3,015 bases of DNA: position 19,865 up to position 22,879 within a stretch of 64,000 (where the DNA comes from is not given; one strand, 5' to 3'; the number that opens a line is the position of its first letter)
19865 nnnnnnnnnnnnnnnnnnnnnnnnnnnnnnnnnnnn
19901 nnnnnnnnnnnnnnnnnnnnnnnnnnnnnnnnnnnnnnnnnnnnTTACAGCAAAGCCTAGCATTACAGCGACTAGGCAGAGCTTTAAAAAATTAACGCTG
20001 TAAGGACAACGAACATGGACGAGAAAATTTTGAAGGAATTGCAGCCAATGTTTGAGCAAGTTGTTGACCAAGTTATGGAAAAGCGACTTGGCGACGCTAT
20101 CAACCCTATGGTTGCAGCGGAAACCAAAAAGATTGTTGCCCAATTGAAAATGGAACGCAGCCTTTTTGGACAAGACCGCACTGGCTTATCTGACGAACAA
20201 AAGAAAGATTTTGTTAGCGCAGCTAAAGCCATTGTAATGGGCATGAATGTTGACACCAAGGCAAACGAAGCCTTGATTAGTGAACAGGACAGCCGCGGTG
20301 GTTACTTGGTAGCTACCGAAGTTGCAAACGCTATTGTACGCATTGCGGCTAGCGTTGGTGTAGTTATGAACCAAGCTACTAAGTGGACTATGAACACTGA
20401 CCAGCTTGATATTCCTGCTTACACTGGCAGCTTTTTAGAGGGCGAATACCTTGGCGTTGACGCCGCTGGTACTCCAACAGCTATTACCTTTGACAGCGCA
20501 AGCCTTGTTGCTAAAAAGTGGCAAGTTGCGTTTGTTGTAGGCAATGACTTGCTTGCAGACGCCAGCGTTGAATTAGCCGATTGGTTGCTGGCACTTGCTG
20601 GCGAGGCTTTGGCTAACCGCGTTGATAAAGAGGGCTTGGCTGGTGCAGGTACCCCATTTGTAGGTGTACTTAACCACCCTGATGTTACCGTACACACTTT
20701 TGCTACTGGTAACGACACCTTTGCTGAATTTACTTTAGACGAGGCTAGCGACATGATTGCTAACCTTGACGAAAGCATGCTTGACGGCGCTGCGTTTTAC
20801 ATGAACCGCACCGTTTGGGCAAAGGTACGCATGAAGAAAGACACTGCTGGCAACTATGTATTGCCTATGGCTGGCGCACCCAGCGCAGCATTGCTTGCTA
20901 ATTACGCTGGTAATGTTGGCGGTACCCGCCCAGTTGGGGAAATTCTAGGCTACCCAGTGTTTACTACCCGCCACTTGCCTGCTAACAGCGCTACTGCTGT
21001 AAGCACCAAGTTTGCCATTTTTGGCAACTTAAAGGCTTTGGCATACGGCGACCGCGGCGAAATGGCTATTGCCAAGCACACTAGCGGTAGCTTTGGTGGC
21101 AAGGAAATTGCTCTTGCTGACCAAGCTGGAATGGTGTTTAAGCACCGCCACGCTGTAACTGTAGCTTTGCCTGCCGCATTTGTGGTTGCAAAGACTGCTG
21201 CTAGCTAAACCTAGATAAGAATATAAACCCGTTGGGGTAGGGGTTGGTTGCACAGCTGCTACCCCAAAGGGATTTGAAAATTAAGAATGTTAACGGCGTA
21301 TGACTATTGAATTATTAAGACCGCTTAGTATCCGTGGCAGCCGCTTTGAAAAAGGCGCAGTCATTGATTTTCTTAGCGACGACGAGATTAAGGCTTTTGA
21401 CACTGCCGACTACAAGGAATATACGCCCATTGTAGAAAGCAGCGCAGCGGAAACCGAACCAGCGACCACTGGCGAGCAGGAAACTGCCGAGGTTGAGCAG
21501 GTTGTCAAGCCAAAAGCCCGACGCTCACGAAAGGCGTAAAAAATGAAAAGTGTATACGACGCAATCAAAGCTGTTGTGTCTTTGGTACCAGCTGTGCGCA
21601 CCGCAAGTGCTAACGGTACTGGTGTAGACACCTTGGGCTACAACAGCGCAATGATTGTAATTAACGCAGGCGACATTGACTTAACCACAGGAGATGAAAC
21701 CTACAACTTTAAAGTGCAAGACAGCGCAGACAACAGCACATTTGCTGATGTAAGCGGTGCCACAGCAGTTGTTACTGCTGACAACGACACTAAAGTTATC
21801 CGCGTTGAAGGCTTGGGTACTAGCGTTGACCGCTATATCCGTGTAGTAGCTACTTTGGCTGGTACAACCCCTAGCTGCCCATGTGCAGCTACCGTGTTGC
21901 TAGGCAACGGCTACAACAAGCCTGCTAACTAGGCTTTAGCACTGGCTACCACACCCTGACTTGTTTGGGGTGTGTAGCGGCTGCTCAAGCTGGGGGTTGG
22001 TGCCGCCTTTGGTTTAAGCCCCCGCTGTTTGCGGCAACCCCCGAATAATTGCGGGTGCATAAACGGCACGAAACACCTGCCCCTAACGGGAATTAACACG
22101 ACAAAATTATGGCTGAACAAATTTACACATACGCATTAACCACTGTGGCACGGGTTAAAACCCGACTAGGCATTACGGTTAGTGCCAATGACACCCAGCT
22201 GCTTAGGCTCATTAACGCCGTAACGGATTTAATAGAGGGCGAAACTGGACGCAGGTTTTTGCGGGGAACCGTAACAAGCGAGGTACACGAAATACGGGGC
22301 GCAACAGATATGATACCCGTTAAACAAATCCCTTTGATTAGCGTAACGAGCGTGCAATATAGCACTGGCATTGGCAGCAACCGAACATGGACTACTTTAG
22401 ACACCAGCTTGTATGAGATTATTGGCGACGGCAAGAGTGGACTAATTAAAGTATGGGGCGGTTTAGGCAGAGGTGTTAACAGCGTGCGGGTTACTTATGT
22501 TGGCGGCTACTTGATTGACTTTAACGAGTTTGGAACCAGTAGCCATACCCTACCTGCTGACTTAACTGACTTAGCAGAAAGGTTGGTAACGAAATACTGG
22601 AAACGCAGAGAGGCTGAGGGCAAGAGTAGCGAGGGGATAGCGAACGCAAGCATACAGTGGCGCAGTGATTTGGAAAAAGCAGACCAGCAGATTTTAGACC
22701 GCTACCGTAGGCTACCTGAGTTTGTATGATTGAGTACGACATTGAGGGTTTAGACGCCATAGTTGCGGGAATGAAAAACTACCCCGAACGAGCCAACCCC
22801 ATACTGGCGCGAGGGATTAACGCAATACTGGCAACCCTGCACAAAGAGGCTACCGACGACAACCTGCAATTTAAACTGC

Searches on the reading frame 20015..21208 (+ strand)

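Call 6: search_protein_families(library=phrogs, proteins=[window:20015-21208:+])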
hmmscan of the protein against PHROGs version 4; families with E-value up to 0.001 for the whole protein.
window:20015-21208:+ (397 aa): 3 families
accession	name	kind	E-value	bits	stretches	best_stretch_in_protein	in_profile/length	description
phrog_10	-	head and packaging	4.2e-34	119.6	1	35-396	305-637/752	major head protein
phrog_617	-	head and packaging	8.4e-20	72.2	1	88-372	340-599/626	major head protein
phrog_15928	-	head and packaging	1.3e-08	36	1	233-353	43-146/185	major head protein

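Call 7: search_protein_families(library=pfam, proteins=[window:20015-21208:+])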
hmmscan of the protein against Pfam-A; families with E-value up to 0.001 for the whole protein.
window:20015-21208:+ (397 aa): 1 family
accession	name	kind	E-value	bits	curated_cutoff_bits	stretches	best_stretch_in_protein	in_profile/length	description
PF05065.19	Phage_capsid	-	3.3e-34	119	24.2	1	95-393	1-279/280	Phage capsid family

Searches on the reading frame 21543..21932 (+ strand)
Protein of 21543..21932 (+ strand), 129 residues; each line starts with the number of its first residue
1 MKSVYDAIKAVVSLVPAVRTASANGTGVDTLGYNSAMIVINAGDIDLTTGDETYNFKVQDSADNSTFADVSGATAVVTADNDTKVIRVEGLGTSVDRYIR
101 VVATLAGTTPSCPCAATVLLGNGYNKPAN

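Call 68: search_protein_families(library=phrogs, proteins=[window:21543-21932:+], max_evalue=0.001)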
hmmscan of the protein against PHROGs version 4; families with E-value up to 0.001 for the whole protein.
window:21543-21932:+ (129 aa): 3 families
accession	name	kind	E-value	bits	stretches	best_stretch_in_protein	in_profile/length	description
phrog_5707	-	unknown function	2e-19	70.8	1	1-127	2-133/134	-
phrog_427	-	unknown function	2.4e-12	48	1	28-118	40-128/142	-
phrog_9522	-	tail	2.3e-08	34.7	1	17-116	139-236/241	major tail protein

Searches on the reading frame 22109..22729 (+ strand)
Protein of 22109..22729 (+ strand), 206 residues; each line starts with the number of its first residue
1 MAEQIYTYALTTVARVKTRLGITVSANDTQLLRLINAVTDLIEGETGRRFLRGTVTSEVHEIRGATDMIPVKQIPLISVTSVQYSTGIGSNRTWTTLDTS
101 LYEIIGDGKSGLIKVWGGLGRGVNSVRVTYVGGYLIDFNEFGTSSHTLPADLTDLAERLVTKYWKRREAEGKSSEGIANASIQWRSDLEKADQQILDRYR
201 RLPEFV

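Call 68: search_protein_families(library=phrogs, proteins=[window:22109-22729:+], max_evalue=0.001)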
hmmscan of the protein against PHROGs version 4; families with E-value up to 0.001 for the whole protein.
window:22109-22729:+ (206 aa): 3 families
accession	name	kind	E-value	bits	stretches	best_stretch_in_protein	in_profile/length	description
phrog_442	-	connector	2.2e-29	103.6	1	9-203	86-264/270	head-tail adaptor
phrog_132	-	connector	2.7e-09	38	1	146-202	49-108/124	head-tail adaptor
phrog_1161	-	connector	3.9e-06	28.1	0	156-202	51-97/106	head-tail adaptor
